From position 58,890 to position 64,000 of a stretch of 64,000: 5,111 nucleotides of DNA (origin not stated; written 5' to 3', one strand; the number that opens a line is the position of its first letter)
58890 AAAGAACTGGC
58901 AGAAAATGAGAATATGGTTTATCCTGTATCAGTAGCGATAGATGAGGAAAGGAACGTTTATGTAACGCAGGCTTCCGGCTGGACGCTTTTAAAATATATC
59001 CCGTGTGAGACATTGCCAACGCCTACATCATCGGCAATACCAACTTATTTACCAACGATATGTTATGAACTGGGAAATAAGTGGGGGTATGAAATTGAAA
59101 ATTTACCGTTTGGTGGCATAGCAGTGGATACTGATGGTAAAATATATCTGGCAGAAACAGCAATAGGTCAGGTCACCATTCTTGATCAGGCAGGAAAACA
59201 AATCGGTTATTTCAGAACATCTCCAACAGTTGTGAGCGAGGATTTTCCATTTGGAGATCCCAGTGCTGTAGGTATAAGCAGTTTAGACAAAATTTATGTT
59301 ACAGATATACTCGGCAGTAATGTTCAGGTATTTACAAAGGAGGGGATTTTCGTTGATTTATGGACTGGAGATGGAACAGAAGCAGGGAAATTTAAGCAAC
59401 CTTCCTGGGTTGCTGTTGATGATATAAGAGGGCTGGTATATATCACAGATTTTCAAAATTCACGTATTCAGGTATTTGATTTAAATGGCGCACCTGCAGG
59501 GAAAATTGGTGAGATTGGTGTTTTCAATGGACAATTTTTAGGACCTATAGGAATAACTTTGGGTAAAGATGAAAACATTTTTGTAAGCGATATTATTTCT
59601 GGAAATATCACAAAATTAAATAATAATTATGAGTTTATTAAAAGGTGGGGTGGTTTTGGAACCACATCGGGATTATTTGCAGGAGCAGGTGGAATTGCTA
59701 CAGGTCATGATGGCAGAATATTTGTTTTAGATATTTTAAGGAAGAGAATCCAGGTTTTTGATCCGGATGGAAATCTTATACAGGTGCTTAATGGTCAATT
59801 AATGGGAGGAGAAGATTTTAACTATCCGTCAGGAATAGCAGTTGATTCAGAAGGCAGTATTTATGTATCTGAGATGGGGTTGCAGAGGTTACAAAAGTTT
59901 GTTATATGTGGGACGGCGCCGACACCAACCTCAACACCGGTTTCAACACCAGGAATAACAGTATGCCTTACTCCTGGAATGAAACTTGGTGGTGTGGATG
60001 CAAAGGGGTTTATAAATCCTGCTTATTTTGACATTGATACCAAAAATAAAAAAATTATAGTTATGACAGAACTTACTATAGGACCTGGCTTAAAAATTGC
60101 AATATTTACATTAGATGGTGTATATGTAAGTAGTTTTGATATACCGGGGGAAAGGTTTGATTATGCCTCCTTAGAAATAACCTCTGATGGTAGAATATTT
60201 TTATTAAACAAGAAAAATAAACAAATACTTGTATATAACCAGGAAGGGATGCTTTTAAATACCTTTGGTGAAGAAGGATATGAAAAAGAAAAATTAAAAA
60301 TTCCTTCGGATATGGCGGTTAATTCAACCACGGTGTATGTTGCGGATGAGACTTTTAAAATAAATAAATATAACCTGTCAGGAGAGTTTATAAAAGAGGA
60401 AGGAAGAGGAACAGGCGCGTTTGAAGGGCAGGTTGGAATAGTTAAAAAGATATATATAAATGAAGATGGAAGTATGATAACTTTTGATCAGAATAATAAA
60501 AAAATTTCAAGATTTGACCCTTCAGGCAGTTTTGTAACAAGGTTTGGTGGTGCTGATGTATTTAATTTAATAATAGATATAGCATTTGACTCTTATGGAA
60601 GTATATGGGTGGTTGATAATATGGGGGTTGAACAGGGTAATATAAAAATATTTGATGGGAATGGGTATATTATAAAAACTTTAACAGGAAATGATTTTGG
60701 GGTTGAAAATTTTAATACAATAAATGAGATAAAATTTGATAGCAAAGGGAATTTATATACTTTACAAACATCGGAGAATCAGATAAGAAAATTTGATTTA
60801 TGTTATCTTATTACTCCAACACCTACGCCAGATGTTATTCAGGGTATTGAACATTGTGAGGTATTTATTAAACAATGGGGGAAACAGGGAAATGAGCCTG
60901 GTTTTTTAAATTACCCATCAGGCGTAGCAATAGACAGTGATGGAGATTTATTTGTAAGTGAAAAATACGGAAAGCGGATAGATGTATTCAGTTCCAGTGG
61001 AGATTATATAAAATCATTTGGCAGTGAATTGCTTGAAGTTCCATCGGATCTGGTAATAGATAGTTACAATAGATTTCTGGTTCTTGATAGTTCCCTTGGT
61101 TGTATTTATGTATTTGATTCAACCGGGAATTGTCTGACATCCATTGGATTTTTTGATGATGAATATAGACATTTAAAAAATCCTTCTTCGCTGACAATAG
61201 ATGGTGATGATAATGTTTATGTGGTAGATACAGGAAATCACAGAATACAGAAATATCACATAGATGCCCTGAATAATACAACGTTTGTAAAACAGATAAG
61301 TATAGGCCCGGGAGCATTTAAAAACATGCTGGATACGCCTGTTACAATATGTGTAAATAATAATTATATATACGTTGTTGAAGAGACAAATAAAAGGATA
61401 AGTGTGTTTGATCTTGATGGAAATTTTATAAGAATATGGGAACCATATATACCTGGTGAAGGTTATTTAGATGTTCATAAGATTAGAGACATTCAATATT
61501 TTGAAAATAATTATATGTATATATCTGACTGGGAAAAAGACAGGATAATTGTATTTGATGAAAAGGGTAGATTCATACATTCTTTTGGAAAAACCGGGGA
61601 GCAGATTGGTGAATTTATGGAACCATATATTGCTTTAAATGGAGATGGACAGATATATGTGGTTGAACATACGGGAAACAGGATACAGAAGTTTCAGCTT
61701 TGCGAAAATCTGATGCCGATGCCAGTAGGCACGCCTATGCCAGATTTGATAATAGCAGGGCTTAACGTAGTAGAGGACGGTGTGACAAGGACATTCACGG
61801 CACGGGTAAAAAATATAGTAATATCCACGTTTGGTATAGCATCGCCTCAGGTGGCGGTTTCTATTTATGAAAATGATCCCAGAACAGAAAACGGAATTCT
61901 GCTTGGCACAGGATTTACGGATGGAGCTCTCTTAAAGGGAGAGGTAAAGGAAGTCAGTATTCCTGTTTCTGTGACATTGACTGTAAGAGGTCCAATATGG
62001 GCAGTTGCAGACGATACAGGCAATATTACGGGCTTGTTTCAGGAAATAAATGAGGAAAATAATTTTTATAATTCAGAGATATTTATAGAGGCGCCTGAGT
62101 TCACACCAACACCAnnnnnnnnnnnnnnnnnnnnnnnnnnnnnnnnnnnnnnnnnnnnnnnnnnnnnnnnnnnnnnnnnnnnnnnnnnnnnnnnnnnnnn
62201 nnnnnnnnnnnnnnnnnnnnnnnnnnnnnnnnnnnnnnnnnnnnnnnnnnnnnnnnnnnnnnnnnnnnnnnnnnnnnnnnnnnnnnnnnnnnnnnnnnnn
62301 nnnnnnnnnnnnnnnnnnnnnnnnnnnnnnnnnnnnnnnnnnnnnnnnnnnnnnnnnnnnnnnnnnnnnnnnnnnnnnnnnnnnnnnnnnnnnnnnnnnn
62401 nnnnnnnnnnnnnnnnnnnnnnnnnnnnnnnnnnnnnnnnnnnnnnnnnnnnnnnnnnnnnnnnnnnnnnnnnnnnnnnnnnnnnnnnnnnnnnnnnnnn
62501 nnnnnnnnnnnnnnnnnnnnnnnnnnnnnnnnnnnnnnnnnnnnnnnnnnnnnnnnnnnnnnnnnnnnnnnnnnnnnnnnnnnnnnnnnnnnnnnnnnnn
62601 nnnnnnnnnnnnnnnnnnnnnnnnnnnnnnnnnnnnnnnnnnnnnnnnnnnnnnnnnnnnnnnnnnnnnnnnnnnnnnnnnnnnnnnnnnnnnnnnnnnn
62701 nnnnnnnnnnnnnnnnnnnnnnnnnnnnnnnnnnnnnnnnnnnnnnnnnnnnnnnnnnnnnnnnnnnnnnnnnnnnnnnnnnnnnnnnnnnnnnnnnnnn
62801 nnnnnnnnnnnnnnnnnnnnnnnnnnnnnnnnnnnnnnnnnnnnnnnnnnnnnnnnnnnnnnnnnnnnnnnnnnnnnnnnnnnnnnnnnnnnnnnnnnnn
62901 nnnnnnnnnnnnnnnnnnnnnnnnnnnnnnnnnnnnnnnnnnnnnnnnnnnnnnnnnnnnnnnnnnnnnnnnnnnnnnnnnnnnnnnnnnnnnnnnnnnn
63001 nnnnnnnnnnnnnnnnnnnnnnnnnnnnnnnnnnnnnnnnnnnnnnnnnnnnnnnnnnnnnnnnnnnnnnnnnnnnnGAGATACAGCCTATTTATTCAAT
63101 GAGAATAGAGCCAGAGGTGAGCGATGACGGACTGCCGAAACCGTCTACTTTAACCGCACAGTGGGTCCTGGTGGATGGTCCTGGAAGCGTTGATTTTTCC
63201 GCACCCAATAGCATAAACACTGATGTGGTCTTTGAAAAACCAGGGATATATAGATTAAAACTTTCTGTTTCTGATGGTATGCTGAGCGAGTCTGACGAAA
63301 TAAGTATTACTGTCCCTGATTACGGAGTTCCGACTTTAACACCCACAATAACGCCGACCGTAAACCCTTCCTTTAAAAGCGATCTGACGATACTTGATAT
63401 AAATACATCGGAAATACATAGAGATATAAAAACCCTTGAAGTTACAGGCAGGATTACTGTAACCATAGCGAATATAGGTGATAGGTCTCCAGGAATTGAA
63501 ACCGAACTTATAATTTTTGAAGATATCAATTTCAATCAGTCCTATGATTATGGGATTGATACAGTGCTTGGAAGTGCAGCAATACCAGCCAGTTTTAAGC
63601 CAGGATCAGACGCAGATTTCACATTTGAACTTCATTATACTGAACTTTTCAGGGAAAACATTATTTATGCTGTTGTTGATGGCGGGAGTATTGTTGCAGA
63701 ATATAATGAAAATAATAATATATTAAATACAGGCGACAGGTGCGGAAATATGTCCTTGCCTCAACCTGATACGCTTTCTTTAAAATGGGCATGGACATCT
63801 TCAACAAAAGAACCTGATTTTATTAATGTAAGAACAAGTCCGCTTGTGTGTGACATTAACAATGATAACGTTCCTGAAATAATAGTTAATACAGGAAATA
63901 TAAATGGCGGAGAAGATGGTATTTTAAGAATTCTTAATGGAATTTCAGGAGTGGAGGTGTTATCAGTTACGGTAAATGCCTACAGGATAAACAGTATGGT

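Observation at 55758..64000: Unlisted giant ORF of more than 2,740 codons: a secreted multi-propeller NHL protein with a Cys/Asp-rich motif, PKD-like and FG-GAP-like parts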

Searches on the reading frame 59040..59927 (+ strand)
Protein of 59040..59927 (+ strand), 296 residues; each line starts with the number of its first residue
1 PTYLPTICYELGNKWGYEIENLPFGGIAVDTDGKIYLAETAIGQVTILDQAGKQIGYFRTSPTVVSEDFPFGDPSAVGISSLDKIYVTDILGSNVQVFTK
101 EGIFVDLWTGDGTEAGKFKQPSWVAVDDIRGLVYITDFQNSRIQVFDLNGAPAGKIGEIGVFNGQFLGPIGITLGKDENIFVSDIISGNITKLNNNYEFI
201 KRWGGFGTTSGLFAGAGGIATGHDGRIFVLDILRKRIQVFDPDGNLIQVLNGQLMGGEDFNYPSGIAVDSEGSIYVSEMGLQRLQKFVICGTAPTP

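Call 18: search_protein_families(library=pfam, proteins=[window:59040-59927:+], max_evalue=1)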
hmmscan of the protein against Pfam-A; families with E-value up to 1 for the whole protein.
window:59040-59927:+ (296 aa): 10 families
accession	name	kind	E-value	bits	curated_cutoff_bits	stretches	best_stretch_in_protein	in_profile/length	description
PF01436.27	NHL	-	2.7e-23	81.2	20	2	260-287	1-28/28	NHL repeat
PF17170.10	DUF5128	-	4.3e-17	62.7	22.9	2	66-150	38-121/321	6-bladed beta-propeller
PF08450.18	SGL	-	3.1e-08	34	26.3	2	218-288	138-211/246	SMP-30/Gluconolactonase/LRE-like region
PF24684.1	Vgb_lyase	-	9.6e-07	28.3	50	1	168-195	182-209/290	Virginiamycin B lyase family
PF25021.1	TEN_NHL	-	2e-05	24.2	27.1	0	261-278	142-159/357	Teneurin NHL domain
PF06739.17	SBBP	-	0.0083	16.5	20.5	1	262-276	14-28/38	Beta-propeller repeat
PF20067.5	SSL_N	-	0.027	14.8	18.9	0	263-277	23-37/46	Strictosidine synthase-like, N-terminal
PF10584.14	Proteasome_A_N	-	0.05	13.7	27.7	1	237-249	5-17/23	Proteasome subunit A N-terminal signature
PF24797.1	Beta-prop_WDR35_TULP_N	-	0.12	12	80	0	14-59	149-194/332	WDR35/TULP4 N-terminal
PF06977.17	SdiA-regulated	-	0.14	11.7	21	0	224-277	183-239/249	SdiA-regulated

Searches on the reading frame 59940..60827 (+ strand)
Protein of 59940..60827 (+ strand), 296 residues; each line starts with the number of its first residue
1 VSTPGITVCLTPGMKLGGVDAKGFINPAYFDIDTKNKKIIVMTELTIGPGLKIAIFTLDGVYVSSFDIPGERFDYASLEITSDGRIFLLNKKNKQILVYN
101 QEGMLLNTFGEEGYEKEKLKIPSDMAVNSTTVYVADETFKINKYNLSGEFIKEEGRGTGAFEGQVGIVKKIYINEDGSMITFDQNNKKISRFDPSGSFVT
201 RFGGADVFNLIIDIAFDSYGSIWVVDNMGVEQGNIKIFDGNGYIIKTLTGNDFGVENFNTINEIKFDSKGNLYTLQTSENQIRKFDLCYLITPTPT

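Call 18: search_protein_families(library=pfam, proteins=[window:59940-60827:+], max_evalue=1)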
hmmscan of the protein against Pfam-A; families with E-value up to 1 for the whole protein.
window:59940-60827:+ (296 aa): 5 families
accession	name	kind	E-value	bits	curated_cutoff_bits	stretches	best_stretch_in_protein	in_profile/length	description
PF01436.27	NHL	-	8e-05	22.9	20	0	208-227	1-20/28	NHL repeat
PF17170.10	DUF5128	-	0.00024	20.8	22.9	1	82-154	52-128/321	6-bladed beta-propeller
PF24797.1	Beta-prop_WDR35_TULP_N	-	0.0045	16.6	80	1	75-115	159-199/332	WDR35/TULP4 N-terminal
PF07494.17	Reg_prop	-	0.011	16.3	20.4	0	209-224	5-20/24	Two component regulator propeller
PF20311.3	DUF6607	-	0.18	11.4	27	1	169-217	174-220/296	Family of unknown function (DUF6607)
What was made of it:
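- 59955..60827 (+): NHL beta-propeller 3 (divergent), flanked by Cys1403 and Cys1682. Call 18 (NHL 8e-5, 22.9 bits against a cut-off of 20).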

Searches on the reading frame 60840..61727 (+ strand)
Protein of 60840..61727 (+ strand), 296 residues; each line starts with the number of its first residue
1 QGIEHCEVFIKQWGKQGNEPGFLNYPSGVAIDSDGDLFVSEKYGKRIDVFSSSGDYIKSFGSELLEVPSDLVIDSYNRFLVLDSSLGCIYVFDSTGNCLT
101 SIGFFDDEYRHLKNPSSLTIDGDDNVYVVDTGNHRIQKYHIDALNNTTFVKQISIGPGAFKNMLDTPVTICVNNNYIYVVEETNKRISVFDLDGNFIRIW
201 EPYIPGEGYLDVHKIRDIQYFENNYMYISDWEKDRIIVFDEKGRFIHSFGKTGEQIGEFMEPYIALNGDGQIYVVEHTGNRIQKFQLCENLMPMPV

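Call 18: search_protein_families(library=pfam, proteins=[window:60840-61727:+], max_evalue=1)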
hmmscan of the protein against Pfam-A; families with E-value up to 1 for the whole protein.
window:60840-61727:+ (296 aa): 13 families
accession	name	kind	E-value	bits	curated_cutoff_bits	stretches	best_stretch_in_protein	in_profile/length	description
PF01436.27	NHL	-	6.2e-24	83.2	20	4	113-139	2-28/28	NHL repeat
PF17170.10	DUF5128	-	1.5e-13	51.1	22.9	3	213-289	44-121/321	6-bladed beta-propeller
PF08450.18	SGL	-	5.2e-06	26.7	26.3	1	121-201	142-221/246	SMP-30/Gluconolactonase/LRE-like region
PF25021.1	TEN_NHL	-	5.7e-06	26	27.1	1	92-138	310-355/357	Teneurin NHL domain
PF10282.15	Lactonase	-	8.7e-06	25.6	21.7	1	119-240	149-272/344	Lactonase, 7-bladed beta-propeller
PF06739.17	SBBP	-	0.00017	21.9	20.5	1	114-129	14-29/38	Beta-propeller repeat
PF15869.11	TolB_like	-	0.00064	19.6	29.2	0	181-198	263-280/296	TolB-like 6-blade propeller-like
PF00998.28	RdRP_3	-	0.01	15.1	27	1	94-133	275-314/486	Viral RNA dependent RNA polymerase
PF13449.12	Phytase-like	-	0.021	15.2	27.6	0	170-198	73-102/284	Esterase-like activity of phytase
PF13517.12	FG-GAP_3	-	0.078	14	26.9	0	121-158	5-40/61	FG-GAP-like repeat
PF03022.22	MRJP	-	0.12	12.2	19.8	0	120-195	8-98/288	Major royal jelly protein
PF24684.1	Vgb_lyase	-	0.18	11.1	50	0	166-279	182-285/290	Virginiamycin B lyase family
PF10412.15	TrwB_AAD_bind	-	0.32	10.3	20.5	0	232-254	42-64/387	Type IV secretion-system coupling protein DNA-binding domain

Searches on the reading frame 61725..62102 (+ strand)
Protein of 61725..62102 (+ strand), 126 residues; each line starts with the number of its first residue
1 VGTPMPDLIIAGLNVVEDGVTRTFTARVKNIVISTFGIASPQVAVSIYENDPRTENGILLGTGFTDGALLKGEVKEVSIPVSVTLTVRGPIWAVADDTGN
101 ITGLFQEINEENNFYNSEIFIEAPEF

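Call 18: search_protein_families(library=pfam, proteins=[window:61725-62102:+], max_evalue=1)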
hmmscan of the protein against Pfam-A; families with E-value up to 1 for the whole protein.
window:61725-62102:+ (126 aa): 1 family
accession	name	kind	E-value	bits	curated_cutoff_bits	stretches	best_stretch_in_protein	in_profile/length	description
PF07705.17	CARDB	-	0.0067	17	22.7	1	6-116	2-100/101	CARDB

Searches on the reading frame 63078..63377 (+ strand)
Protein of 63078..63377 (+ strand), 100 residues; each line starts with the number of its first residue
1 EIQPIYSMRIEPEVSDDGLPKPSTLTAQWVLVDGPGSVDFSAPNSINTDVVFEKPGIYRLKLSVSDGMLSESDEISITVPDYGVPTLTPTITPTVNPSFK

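Call 18: search_protein_families(library=pfam, proteins=[window:63078-63377:+], max_evalue=1)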
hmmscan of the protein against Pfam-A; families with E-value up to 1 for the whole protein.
window:63078-63377:+ (100 aa): 3 families
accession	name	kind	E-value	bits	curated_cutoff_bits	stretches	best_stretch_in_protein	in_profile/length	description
PF22352.2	K319L-like_PKD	-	1.7e-05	25.2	27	1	17-79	24-84/84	K319L-like, PKD domain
PF00801.26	PKD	-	0.00033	21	23.5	1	22-79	27-80/80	PKD domain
PF18911.6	PKD_4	-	0.0021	18.5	27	1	19-77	29-83/85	PKD domain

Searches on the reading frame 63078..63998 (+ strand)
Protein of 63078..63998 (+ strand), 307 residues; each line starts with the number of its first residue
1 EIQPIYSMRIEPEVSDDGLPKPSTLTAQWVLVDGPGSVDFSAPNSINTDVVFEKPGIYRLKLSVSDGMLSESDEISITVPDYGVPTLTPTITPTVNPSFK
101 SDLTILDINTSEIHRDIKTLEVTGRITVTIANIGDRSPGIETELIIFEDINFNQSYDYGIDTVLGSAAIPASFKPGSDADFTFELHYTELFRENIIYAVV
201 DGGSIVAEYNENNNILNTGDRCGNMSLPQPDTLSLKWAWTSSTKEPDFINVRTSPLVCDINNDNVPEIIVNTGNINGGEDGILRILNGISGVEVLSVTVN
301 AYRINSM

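Call 26: find_related_loci(query=window:63078-63998:+, collection=metagenome_contigs, flank=10000)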
Query window:63078-63998:+ (307 aa) in metagenome_contigs; peptide patterns used: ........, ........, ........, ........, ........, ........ (x = any residue, [..] = any of these).
234 stretches matched a pattern, but none encodes a relative of the query by tblastn (E <= 1e-3).
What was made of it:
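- Tried and rejected: Protein-based scans with the last 307 residues (metagenomes, call 26) found no relative.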

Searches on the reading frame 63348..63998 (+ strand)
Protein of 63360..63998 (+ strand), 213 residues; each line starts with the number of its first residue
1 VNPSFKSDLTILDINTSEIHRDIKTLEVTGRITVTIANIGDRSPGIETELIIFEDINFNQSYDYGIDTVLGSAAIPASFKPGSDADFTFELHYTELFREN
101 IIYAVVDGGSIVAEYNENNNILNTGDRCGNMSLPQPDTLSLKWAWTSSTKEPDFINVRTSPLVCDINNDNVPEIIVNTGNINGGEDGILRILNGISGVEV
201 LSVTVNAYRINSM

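Call 18: search_protein_families(library=pfam, proteins=[window:63360-63998:+], max_evalue=1)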
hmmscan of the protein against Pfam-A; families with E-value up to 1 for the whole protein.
window:63360-63998:+ (213 aa): 2 families
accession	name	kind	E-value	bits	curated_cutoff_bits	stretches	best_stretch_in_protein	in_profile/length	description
PF07705.17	CARDB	-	8.5e-07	29.6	22.7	1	7-123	2-100/101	CARDB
PF01839.29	FG-GAP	-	0.12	12.8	22.1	1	159-179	3-23/37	FG-GAP repeat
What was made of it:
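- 63378..63725 (+): CARDB Ig domain 2. Call 18 (CARDB 8.5e-7, 29.6 bits against 22.7).
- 63771..64000 (+): Start of an FG-GAP/VCBS-type propeller (LKWAWT......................), cut by the window end. The ORF continues beyond the window. Call 18 (FG-GAP E 0.12 only).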

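Call 27: find_homologous_proteins(query=window:63378-63998:+)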
Query window:63378-63998:+: 114 candidates shared short words with the query, none scored E <= 0.001.
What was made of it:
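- Tried and rejected: A homolog search with the last 207 residues found nothing (call 27).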

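Call 30: find_related_loci(query=A1, collection=genome_contigs, flank=10000)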
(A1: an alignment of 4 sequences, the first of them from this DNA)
Query A1 (217 aa) in genome_contigs; peptide patterns used: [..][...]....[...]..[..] (x = any residue, [..] = any of these).
248 stretches matched a pattern; 2 encode a relative of the query (tblastn E <= 1e-3); 2 distinct loci.
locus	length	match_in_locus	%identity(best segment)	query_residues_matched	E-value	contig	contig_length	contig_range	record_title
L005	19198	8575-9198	35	2-208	5e-33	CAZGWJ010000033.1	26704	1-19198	MAG TPA_asm: uncultured bacterium isolate binchicken_co273_249 genome assembly, contig: NODE_2018_length_26704_cov_5.591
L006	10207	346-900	28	12-195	1e-19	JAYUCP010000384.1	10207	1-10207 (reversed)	MAG: Acidobacteriota bacterium isolate GFS_6987 GFS_6987_383, whole genome shotgun sequence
